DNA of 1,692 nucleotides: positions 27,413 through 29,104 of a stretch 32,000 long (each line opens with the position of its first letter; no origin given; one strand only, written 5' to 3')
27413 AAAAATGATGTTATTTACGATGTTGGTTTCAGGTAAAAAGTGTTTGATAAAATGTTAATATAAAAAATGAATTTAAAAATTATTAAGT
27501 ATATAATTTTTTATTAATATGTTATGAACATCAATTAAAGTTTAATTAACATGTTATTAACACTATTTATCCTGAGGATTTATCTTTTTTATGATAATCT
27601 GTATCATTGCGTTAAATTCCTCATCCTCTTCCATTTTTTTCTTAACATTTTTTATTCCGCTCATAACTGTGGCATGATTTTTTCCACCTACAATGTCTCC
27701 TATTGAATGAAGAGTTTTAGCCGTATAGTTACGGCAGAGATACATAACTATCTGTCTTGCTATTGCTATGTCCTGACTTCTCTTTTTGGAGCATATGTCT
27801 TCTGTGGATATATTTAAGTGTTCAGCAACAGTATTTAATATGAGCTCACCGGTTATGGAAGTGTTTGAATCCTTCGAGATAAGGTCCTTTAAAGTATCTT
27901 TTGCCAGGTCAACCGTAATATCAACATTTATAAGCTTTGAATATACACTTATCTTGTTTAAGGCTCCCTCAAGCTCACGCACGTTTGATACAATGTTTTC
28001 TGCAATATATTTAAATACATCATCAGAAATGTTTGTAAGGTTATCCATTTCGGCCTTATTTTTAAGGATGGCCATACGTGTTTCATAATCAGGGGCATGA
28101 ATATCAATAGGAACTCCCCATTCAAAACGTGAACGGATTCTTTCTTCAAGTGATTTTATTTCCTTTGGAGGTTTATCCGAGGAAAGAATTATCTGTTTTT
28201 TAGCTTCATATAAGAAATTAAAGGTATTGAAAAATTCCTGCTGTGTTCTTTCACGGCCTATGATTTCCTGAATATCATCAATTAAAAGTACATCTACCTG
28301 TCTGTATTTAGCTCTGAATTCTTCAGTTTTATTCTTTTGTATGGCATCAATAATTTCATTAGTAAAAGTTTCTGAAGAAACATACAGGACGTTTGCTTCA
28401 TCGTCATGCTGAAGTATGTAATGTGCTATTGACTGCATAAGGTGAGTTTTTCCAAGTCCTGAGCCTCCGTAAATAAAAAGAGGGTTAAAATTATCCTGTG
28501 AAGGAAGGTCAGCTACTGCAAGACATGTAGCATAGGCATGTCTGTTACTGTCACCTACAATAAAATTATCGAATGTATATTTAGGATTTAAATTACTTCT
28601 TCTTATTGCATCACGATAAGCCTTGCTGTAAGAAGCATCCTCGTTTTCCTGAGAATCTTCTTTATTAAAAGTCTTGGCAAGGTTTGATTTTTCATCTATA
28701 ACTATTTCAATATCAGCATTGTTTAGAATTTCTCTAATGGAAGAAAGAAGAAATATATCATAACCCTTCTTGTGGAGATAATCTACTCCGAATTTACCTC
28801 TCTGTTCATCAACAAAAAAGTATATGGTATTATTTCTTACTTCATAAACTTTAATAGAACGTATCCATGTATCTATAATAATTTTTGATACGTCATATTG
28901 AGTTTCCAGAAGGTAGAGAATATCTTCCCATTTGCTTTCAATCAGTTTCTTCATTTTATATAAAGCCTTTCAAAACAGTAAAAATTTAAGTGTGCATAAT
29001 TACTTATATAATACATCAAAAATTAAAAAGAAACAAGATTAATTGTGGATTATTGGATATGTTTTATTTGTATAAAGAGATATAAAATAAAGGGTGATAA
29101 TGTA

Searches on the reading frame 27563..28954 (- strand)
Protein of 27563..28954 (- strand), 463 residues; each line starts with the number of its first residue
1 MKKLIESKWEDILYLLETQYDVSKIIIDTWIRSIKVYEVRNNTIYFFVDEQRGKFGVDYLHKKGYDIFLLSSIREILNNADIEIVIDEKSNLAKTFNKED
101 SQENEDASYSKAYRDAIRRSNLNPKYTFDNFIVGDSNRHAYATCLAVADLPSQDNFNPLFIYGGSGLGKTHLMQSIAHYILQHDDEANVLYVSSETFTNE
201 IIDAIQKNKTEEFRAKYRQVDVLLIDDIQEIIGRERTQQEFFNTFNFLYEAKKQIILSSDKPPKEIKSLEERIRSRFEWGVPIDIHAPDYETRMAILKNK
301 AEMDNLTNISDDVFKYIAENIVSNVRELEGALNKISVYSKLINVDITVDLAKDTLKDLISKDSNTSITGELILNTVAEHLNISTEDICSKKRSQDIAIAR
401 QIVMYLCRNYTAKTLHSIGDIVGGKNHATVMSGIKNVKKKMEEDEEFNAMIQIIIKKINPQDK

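Call 21: find_encoding_contigs(protein=window:27563-28954:-, flank=10000, max_places=10)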
Protein window:27563-28954:- (463 aa): 21 contigs read that carry it; 10 places shown.
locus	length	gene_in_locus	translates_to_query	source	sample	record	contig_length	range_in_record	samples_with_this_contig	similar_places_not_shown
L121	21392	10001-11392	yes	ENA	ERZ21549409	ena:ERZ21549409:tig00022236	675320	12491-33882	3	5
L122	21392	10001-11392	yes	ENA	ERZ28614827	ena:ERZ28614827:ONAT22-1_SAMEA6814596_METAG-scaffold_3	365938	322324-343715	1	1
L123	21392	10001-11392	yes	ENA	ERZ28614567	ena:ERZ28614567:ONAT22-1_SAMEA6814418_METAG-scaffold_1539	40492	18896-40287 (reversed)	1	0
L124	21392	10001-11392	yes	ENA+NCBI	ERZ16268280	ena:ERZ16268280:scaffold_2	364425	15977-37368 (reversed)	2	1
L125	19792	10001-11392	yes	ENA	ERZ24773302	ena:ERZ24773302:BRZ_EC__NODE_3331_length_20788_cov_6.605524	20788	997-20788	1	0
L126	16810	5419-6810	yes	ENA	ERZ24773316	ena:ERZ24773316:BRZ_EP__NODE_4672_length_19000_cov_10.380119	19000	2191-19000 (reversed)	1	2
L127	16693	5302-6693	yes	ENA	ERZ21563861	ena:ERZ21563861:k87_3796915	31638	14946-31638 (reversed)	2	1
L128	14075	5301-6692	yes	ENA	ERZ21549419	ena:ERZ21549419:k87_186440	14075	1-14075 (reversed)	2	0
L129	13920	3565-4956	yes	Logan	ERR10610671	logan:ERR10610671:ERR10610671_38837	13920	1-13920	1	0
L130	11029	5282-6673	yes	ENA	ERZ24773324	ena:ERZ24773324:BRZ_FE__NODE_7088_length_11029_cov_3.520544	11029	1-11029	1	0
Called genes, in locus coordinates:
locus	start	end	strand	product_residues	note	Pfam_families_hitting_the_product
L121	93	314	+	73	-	PF12728:HTH_17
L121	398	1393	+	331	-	PF13518:HTH_28 (faint), PF13384:HTH_23 (faint), PF13551:HTH_29 (faint), PF13936:HTH_38 (faint), PF12728:HTH_17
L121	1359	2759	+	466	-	PF14659:Phage_int_SAM_3 (faint), PF00589:Phage_integrase (weak)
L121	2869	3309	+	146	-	PF16163:DUF4869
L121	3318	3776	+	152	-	-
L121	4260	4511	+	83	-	-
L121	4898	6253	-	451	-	PF00860:Xan_ur_permease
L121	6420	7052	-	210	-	PF14804:Jag_N, PF13083:KH_KhpA-B, PF01424:R3H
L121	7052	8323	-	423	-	PF02096:60KD_IMP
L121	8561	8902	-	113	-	PF00825:Ribonuclease_P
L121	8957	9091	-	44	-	PF00468:Ribosomal_L34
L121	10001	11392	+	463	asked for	PF01695:IstB_IS21 (weak), PF00308:Bac_DnaA, PF00004:AAA, PF00910:RNA_helicase (faint), PF01637:ATPase_2 (weak), PF13173:AAA_14 (weak), PF08299:Bac_DnaA_C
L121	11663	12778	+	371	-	PF00712:DNA_pol3_beta, PF02767:DNA_pol3_beta_2, PF02768:DNA_pol3_beta_3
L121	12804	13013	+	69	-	PF13275:S4_2, PF01479:S4 (weak)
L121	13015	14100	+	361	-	PF02463:SMC_N, PF13175:AAA_15, PF13476:AAA_23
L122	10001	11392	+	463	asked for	PF01695:IstB_IS21 (weak), PF00308:Bac_DnaA, PF00004:AAA, PF00910:RNA_helicase (faint), PF01637:ATPase_2 (weak), PF13173:AAA_14 (weak), PF08299:Bac_DnaA_C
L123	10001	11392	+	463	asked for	PF01695:IstB_IS21 (weak), PF00308:Bac_DnaA, PF00004:AAA, PF00910:RNA_helicase (faint), PF01637:ATPase_2 (weak), PF13173:AAA_14 (weak), PF08299:Bac_DnaA_C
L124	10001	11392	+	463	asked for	PF01695:IstB_IS21 (weak), PF00308:Bac_DnaA, PF00004:AAA, PF00910:RNA_helicase (faint), PF01637:ATPase_2 (weak), PF13173:AAA_14 (weak), PF08299:Bac_DnaA_C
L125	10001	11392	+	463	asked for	PF01695:IstB_IS21 (weak), PF00308:Bac_DnaA, PF00004:AAA, PF00910:RNA_helicase (faint), PF01637:ATPase_2 (weak), PF13173:AAA_14 (weak), PF08299:Bac_DnaA_C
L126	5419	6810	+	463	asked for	PF01695:IstB_IS21 (weak), PF00308:Bac_DnaA, PF00004:AAA, PF00910:RNA_helicase (faint), PF01637:ATPase_2 (weak), PF13173:AAA_14 (weak), PF08299:Bac_DnaA_C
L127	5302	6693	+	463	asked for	PF01695:IstB_IS21 (weak), PF00308:Bac_DnaA, PF00004:AAA, PF00910:RNA_helicase (faint), PF01637:ATPase_2 (weak), PF13173:AAA_14 (weak), PF08299:Bac_DnaA_C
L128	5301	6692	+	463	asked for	PF01695:IstB_IS21 (weak), PF00308:Bac_DnaA, PF00004:AAA, PF00910:RNA_helicase (faint), PF01637:ATPase_2 (weak), PF13173:AAA_14 (weak), PF08299:Bac_DnaA_C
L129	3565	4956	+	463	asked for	PF01695:IstB_IS21 (weak), PF00308:Bac_DnaA, PF00004:AAA, PF00910:RNA_helicase (faint), PF01637:ATPase_2 (weak), PF13173:AAA_14 (weak), PF08299:Bac_DnaA_C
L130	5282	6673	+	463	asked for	PF01695:IstB_IS21 (weak), PF00308:Bac_DnaA, PF00004:AAA, PF00910:RNA_helicase (faint), PF01637:ATPase_2 (weak), PF13173:AAA_14 (weak), PF08299:Bac_DnaA_C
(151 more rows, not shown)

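Call 33: find_homologous_proteins(query=window:27563-28954:-, max_evalue=1e-50)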
Query window:27563-28954:- (463 aa): 8000 proteins with E <= 1e-50 among 8000 candidates; the best 120 are listed.
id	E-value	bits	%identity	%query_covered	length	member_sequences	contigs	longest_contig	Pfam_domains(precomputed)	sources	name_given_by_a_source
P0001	0.0e+0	1013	100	100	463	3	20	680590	PF13173.13,PF01695.24,PF00308.25,PF08299.18,PF00910.29,PF00004.36,PF01637.25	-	-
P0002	2.7e-244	829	81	100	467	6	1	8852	PF13173.13,PF01695.24,PF00308.25,PF08299.18,PF00910.29,PF00004.36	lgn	-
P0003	6.0e-243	824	79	100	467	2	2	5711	PF13173.13,PF01695.24,PF00308.25,PF08299.18,PF00910.29,PF00004.36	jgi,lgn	jgi:chromosomal replication initiator protein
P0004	3.1e-232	789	77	100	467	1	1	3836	PF13173.13,PF01695.24,PF00308.25,PF08299.18,PF00910.29,PF00004.36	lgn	-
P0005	8.1e-227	771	75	100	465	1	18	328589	PF13173.13,PF01695.24,PF00308.25,PF08299.18,PF00910.29,PF00004.36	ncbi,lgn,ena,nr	ncbi:MAG: chromosomal replication initiator protein DnaA [Eubacterium sp.]|nr:chromosomal replicatio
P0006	6.2e-226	768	75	100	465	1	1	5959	PF13173.13,PF01695.24,PF00308.25,PF08299.18,PF00910.29,PF00004.36,PF01637.25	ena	-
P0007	1.3e-225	767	75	100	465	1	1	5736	PF13173.13,PF01695.24,PF00308.25,PF08299.18,PF00910.29,PF00004.36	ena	-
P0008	1.0e-224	764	75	100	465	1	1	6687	PF13173.13,PF01695.24,PF00308.25,PF08299.18,PF00910.29,PF00004.36,PF01637.25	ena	-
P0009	8.2e-224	761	74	100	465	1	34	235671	PF13173.13,PF01695.24,PF00308.25,PF08299.18,PF00910.29,PF00004.36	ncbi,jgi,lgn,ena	jgi:chromosomal replication initiator protein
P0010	1.8e-223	760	74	100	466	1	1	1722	PF13173.13,PF01695.24,PF00308.25,PF08299.18,PF00910.29,PF00004.36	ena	-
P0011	4.3e-223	759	74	100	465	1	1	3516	PF13173.13,PF01695.24,PF00308.25,PF08299.18,PF00910.29,PF00004.36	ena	-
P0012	5.2e-223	759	74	100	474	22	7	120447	PF13173.13,PF01695.24,PF00308.25,PF08299.18,PF00910.29,PF00004.36,PF01637.25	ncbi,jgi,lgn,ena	-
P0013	2.0e-222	757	73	100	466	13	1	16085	PF13173.13,PF01695.24,PF00308.25,PF08299.18,PF00910.29,PF00004.36,PF01637.25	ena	-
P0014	2.9e-222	756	74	100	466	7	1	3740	PF13173.13,PF01695.24,PF00308.25,PF08299.18,PF00910.29,PF00004.36,PF01637.25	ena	-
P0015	7.7e-221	752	73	99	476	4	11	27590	PF13173.13,PF01695.24,PF00308.25,PF08299.18,PF00910.29,PF00004.36,PF05621.18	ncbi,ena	-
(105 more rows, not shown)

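Call 34: find_encoding_contigs(protein=P0002, flank=3000, max_places=2)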
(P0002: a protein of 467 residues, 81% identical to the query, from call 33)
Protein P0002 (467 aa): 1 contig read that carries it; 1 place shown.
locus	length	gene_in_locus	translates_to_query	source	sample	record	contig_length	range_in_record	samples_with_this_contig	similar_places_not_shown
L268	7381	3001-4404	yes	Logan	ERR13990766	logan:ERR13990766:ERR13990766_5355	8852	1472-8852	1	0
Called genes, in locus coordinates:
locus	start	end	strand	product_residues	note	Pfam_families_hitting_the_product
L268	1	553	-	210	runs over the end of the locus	PF14804:Jag_N, PF13083:KH_KhpA-B, PF01424:R3H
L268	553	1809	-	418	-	PF02096:60KD_IMP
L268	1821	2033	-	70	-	PF01809:YidD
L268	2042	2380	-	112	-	PF00825:Ribonuclease_P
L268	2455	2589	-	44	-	PF00468:Ribosomal_L34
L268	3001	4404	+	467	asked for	PF01695:IstB_IS21 (weak), PF00308:Bac_DnaA, PF13173:AAA_14 (weak), PF00004:AAA, PF00910:RNA_helicase (weak), PF08299:Bac_DnaA_C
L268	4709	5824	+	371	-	PF00712:DNA_pol3_beta, PF02767:DNA_pol3_beta_2, PF02768:DNA_pol3_beta_3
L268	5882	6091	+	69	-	PF13275:S4_2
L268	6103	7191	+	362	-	PF02463:SMC_N, PF13175:AAA_15, PF13476:AAA_23, PF13304:AAA_21 (faint)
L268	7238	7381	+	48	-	?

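Call 35: find_encoding_contigs(protein=P0003, flank=3000, max_places=2)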
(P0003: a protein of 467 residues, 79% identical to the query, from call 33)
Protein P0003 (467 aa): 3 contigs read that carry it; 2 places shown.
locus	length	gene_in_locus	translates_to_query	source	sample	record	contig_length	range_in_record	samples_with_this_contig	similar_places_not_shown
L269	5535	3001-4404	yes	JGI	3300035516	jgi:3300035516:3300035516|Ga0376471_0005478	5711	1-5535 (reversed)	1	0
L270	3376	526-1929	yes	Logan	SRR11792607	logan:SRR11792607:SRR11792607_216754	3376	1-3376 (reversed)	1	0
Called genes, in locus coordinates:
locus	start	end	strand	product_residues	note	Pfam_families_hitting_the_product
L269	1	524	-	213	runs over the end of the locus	PF14804:Jag_N, PF13083:KH_KhpA-B, PF01424:R3H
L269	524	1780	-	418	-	PF02096:60KD_IMP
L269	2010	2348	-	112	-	PF00825:Ribonuclease_P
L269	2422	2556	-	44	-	PF00468:Ribosomal_L34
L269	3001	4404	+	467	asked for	PF01695:IstB_IS21 (weak), PF00308:Bac_DnaA, PF13173:AAA_14 (weak), PF00004:AAA, PF00910:RNA_helicase (weak), PF08299:Bac_DnaA_C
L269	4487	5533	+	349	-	?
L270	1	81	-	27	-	?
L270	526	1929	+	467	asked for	PF01695:IstB_IS21 (weak), PF00308:Bac_DnaA, PF13173:AAA_14 (weak), PF00004:AAA, PF00910:RNA_helicase (weak), PF08299:Bac_DnaA_C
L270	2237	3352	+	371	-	PF00712:DNA_pol3_beta, PF02767:DNA_pol3_beta_2, PF02768:DNA_pol3_beta_3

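Call 36: find_encoding_contigs(protein=P0005, flank=3000, max_places=3)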
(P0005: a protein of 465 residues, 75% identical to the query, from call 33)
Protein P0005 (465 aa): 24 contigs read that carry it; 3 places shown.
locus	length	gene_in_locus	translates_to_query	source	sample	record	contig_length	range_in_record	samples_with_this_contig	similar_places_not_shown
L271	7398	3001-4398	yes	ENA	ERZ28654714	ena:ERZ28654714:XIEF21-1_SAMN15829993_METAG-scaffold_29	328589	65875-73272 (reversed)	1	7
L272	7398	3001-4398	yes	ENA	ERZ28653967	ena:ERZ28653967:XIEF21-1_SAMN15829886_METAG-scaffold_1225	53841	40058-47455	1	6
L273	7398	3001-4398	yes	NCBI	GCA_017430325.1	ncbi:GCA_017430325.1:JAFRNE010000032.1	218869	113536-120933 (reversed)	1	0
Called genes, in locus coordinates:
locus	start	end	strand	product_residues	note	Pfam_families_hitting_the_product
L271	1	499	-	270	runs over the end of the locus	PF14804:Jag_N, PF13083:KH_KhpA-B, PF01424:R3H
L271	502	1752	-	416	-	PF02096:60KD_IMP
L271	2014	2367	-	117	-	PF00825:Ribonuclease_P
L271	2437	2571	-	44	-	PF00468:Ribosomal_L34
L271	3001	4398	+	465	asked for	PF01695:IstB_IS21 (faint), PF00308:Bac_DnaA, PF13173:AAA_14 (weak), PF00004:AAA (weak), PF00910:RNA_helicase (weak), PF08299:Bac_DnaA_C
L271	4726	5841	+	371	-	PF00712:DNA_pol3_beta, PF02767:DNA_pol3_beta_2, PF02768:DNA_pol3_beta_3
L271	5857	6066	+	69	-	PF13275:S4_2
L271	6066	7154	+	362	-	PF02463:SMC_N, PF13175:AAA_15, PF13476:AAA_23, PF13304:AAA_21 (faint)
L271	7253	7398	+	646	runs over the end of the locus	PF02518:HATPase_c, PF00204:DNA_gyraseB, PF01751:Toprim, PF00986:DNA_gyraseB_C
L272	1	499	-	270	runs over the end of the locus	PF14804:Jag_N, PF13083:KH_KhpA-B, PF01424:R3H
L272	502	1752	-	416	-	PF02096:60KD_IMP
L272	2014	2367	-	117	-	PF00825:Ribonuclease_P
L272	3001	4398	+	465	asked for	PF01695:IstB_IS21 (faint), PF00308:Bac_DnaA, PF13173:AAA_14 (weak), PF00004:AAA (weak), PF00910:RNA_helicase (weak), PF08299:Bac_DnaA_C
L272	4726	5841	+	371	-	PF00712:DNA_pol3_beta, PF02767:DNA_pol3_beta_2, PF02768:DNA_pol3_beta_3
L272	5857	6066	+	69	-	PF13275:S4_2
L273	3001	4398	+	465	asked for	PF01695:IstB_IS21 (faint), PF00308:Bac_DnaA, PF13173:AAA_14 (weak), PF00004:AAA (weak), PF00910:RNA_helicase (weak), PF08299:Bac_DnaA_C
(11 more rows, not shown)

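Call 37: find_encoding_contigs(protein=P0009, flank=3000, max_places=3)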
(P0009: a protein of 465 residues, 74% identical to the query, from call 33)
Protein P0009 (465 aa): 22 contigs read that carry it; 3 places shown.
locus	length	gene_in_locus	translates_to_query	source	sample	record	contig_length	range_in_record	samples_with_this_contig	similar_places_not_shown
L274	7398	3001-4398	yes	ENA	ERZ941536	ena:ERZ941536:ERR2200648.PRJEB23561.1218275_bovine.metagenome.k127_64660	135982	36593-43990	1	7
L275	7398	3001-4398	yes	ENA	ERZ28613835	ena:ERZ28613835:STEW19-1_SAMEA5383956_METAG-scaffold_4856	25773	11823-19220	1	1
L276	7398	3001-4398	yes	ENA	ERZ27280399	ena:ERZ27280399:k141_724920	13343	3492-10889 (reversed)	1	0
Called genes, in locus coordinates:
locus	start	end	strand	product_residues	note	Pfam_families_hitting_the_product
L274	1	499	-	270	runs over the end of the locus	PF14804:Jag_N, PF13083:KH_KhpA-B, PF01424:R3H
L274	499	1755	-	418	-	PF02096:60KD_IMP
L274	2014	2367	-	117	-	PF00825:Ribonuclease_P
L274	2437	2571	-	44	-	PF00468:Ribosomal_L34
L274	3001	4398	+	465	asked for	PF01695:IstB_IS21 (faint), PF13173:AAA_14 (faint), PF00308:Bac_DnaA, PF00004:AAA (weak), PF00910:RNA_helicase (weak), PF08299:Bac_DnaA_C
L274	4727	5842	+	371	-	PF00712:DNA_pol3_beta, PF02767:DNA_pol3_beta_2, PF02768:DNA_pol3_beta_3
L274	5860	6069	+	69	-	PF13275:S4_2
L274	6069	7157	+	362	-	PF02463:SMC_N, PF13175:AAA_15, PF13476:AAA_23, PF13304:AAA_21 (faint)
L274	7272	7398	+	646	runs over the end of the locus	PF02518:HATPase_c, PF00204:DNA_gyraseB, PF01751:Toprim, PF00986:DNA_gyraseB_C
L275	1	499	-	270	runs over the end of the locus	PF14804:Jag_N, PF13083:KH_KhpA-B, PF01424:R3H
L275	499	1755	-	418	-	PF02096:60KD_IMP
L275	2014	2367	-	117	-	PF00825:Ribonuclease_P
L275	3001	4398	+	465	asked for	PF01695:IstB_IS21 (faint), PF13173:AAA_14 (faint), PF00308:Bac_DnaA, PF00004:AAA (weak), PF00910:RNA_helicase (weak), PF08299:Bac_DnaA_C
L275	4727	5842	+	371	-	PF00712:DNA_pol3_beta, PF02767:DNA_pol3_beta_2, PF02768:DNA_pol3_beta_3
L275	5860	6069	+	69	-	PF13275:S4_2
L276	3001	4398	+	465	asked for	PF01695:IstB_IS21 (faint), PF13173:AAA_14 (faint), PF00308:Bac_DnaA, PF00004:AAA (weak), PF00910:RNA_helicase (weak), PF08299:Bac_DnaA_C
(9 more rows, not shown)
